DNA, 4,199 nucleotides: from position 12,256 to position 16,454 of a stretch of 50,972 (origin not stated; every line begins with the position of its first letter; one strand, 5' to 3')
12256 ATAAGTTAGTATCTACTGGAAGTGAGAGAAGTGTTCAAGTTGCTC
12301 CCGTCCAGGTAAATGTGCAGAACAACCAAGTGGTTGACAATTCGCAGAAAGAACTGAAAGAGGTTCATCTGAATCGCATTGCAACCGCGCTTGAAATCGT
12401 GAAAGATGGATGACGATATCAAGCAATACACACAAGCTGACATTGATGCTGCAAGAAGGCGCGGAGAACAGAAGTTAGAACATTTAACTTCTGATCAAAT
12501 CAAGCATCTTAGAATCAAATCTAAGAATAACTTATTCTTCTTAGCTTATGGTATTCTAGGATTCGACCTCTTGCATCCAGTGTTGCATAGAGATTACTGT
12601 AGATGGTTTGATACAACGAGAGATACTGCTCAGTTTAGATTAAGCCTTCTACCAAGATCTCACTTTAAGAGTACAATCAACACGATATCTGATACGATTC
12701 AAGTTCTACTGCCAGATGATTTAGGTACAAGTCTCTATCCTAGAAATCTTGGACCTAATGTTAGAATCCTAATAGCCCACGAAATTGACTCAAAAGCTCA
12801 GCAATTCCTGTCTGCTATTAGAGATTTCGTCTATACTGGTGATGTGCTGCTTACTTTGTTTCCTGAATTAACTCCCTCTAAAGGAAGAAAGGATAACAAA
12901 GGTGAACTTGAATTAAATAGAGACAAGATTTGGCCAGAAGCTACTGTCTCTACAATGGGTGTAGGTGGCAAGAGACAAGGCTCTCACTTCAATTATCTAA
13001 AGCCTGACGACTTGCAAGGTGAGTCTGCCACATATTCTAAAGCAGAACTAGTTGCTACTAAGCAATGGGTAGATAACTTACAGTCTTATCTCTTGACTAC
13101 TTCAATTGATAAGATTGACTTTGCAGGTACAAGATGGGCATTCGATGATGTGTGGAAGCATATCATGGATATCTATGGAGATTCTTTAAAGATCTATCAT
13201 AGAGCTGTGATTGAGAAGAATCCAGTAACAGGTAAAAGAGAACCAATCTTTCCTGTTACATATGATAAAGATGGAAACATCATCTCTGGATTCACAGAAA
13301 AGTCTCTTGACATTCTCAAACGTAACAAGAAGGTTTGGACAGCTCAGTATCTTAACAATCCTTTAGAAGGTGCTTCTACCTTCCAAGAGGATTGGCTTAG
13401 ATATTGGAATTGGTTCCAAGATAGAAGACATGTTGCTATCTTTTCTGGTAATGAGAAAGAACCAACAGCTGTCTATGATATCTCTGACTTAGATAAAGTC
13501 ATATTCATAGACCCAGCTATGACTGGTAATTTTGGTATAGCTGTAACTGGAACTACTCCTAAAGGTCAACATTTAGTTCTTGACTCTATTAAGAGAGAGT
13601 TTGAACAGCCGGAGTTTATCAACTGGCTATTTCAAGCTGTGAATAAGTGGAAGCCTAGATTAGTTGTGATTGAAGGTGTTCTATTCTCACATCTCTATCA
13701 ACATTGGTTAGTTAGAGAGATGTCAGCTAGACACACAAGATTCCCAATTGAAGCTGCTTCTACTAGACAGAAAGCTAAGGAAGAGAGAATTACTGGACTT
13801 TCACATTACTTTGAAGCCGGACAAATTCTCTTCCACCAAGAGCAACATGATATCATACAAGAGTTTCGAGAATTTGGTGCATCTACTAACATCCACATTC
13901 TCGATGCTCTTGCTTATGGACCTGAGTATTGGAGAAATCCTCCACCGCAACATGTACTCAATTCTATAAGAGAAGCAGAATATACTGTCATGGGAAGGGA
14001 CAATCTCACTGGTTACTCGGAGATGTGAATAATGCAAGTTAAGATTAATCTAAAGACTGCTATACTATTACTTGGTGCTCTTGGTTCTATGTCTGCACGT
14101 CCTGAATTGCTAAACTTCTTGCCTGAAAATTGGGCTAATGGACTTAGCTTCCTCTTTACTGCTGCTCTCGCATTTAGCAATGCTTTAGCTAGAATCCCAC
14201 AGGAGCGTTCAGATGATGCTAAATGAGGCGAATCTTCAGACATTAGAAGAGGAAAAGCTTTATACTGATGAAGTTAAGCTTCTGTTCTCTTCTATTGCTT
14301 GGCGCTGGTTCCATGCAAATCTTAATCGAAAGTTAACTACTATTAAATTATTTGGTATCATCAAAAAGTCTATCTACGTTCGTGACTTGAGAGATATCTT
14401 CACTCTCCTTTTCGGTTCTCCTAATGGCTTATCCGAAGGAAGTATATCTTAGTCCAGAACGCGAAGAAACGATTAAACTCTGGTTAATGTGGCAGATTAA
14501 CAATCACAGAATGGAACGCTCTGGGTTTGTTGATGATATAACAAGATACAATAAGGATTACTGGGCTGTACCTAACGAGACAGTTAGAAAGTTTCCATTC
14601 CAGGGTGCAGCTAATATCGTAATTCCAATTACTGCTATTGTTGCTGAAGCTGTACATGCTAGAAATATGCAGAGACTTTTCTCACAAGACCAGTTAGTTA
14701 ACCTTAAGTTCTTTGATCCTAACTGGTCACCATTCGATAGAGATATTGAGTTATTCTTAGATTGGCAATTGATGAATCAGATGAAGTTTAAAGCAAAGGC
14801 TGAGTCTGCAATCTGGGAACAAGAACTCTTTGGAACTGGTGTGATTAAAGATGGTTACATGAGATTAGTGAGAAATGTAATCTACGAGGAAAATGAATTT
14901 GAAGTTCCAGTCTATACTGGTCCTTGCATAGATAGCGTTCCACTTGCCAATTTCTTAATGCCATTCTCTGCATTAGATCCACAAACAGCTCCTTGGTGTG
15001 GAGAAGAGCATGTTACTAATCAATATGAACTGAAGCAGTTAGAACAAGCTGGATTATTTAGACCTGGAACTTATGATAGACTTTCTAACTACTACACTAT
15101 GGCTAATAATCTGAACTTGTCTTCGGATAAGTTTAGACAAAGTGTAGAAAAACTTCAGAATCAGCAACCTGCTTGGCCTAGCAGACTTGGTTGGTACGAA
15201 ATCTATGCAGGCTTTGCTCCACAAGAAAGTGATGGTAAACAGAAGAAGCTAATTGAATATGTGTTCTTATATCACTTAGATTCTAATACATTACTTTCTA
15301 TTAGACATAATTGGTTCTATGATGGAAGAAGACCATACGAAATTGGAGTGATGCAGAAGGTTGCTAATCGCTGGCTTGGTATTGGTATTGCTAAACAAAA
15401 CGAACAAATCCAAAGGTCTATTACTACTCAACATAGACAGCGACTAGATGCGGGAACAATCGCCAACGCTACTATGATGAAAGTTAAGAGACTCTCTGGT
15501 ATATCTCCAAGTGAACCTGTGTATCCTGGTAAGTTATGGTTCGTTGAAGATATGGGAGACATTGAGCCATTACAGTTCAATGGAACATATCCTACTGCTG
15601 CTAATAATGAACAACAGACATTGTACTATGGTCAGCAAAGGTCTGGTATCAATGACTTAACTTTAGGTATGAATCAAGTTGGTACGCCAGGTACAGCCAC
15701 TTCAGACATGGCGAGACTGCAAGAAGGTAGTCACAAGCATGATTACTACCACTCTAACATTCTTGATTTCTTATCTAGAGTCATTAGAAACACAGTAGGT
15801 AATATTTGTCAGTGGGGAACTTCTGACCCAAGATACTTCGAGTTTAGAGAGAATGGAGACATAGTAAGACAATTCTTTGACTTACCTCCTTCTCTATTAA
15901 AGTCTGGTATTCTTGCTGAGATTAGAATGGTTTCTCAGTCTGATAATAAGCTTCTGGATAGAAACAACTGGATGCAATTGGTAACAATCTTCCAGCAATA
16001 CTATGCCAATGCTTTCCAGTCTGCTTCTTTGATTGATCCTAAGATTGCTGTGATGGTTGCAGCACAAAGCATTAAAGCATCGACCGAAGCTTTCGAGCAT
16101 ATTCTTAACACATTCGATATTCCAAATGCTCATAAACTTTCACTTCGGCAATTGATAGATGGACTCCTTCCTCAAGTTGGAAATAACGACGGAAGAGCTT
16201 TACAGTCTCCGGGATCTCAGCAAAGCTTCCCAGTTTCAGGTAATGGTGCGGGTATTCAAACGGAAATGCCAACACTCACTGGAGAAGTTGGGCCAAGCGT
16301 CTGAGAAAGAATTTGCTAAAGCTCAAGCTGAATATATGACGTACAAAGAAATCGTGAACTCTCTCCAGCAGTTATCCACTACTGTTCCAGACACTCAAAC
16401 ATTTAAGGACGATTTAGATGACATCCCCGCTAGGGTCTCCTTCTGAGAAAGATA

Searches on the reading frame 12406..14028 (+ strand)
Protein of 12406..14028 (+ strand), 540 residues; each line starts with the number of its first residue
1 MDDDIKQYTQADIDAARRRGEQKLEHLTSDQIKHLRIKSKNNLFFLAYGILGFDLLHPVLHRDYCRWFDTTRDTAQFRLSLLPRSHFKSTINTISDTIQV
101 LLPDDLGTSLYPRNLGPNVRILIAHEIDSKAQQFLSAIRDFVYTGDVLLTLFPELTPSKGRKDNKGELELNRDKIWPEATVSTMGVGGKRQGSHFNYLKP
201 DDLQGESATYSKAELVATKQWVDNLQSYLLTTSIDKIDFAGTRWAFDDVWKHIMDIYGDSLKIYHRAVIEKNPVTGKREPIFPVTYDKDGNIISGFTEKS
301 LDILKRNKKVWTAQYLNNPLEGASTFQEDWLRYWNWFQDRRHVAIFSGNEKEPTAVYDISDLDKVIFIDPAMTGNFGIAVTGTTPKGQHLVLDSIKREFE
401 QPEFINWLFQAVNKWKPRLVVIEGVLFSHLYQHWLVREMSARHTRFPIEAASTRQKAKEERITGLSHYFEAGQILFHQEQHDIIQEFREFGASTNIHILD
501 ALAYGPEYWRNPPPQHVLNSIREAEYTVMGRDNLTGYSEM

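Call 9: search_protein_families(library=phrogs, proteins=[window:12406-14028:+], max_evalue=0.00001)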
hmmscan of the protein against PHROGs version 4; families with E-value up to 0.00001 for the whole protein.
window:12406-14028:+ (540 aa): 1 family
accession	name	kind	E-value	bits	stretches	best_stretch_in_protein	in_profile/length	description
phrog_38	-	head and packaging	3.8e-50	172.3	1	27-519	266-713/760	terminase large subunit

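Call 10: search_dna_similar(query=window:12406-14028:+, collection=phages, mode=protein, max_rows=15)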
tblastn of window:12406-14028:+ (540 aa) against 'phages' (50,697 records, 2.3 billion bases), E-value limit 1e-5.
Records with a match: 5; places in all: 5; records where one place covers at least 80% of the query: 0.
Best place of each record, by identity: <60% 5.
By first word of the organism name: Caudoviricetes 2; Mastigocladus 1; ANMV-1 1; Pelagibacter 1.
By host as written in the record: - 1; Mastigocladus sp. 1; uncultured archaeon 1; Candidatus Pelagibacter sp. HTCC1062 1; Methanomicrobiales 1.
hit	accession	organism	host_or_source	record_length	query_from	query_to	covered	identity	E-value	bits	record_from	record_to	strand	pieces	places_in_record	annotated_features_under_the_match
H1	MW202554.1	Caudoviricetes sp.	Manatee Spring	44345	29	505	69%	30.1%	3e-22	178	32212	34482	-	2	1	terminase large subunit (x2) | hypothetical protein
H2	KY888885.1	Mastigocladus phage CHP58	Mastigocladus sp.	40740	78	500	78%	21.9%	2e-6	57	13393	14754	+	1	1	record has no annotation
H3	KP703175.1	ANMV-1 virus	uncultured archaeon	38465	35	327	54%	25.9%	1e-11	74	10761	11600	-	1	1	phage terminase large subunit | hypothetical protein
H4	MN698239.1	Pelagibacter phage HTVC023P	Candidatus Pelagibacter sp. HTCC1062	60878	185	490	57%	24.5%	1e-5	55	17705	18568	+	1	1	terminase large subunit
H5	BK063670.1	Caudoviricetes sp. vir526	Methanomicrobiales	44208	28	259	43%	25.1%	6e-10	68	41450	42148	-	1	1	terminase large subunit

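Call 17: find_related_loci(query=window:12406-14028:+, collection=viral_contigs, flank=10000)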
Query window:12406-14028:+ (540 aa) in viral_contigs; peptide patterns used: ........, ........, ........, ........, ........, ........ (x = any residue, [..] = any of these).
1 stretches matched a pattern, but none encodes a relative of the query by tblastn (E <= 1e-3).
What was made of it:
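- Tried and rejected: TerL-based locus finding failed (call 17).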

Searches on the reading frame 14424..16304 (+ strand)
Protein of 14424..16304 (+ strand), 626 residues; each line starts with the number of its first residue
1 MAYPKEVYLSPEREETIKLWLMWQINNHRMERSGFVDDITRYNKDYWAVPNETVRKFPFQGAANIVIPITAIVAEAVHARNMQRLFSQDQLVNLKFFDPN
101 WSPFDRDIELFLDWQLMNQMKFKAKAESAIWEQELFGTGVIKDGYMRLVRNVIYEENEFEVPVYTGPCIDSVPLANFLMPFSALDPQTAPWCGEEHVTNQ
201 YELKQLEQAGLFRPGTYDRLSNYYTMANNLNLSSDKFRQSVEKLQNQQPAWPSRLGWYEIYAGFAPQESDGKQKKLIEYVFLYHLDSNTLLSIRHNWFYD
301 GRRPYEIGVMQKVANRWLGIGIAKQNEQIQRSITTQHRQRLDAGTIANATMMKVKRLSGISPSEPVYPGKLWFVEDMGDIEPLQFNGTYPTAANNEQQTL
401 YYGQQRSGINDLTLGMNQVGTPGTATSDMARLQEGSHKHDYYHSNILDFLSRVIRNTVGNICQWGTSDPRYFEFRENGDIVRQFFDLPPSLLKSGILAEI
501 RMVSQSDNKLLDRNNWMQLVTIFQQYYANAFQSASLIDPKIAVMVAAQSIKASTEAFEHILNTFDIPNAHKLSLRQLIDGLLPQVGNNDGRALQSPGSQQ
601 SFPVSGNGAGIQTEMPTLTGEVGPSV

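Call 9: search_protein_families(library=phrogs, proteins=[window:14424-16304:+], max_evalue=0.00001)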
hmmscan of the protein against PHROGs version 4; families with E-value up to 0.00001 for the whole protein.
window:14424-16304:+ (626 aa): 1 family
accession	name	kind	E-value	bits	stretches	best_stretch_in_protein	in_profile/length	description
phrog_1216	-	head and packaging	7.4e-09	35.7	1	145-432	190-479/714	portal protein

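Call 27: search_protein_families(library=pfam, proteins=[window:14424-16304:+], max_evalue=0.01)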
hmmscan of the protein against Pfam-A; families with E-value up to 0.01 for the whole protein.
window:14424-16304:+ (626 aa): 1 family
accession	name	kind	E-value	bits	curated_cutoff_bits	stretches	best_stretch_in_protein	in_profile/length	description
PF23899.1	SU10_portal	-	1.5e-10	40.6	30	1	164-551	188-554/593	Phage SU10 portal protein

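Call 64: search_dna_similar(query=window:14424-16304:+, collection=phages, mode=protein, max_rows=15)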
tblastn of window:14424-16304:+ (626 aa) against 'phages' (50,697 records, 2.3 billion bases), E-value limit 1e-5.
Records with a match: 3; places in all: 3; records where one place covers at least 80% of the query: 0.
Best place of each record, by identity: <60% 3.
By first word of the organism name: Caudoviricetes 2; phage 1.
By host as written in the record: unknown 1; - 1; Methanomicrobiales 1.
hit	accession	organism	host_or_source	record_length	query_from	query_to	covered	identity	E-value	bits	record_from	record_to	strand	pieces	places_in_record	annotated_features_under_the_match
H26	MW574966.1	phage 023Pt_psg01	unknown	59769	8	446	70%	23.2%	6e-6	56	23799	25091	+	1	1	head to tail connecting protein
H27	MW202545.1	Caudoviricetes sp.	Manatee Spring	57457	59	481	68%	22.3%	5e-6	56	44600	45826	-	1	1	head to tail connecting protein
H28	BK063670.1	Caudoviricetes sp. vir526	Methanomicrobiales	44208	6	427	67%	21.7%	2e-8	64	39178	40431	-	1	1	portal protein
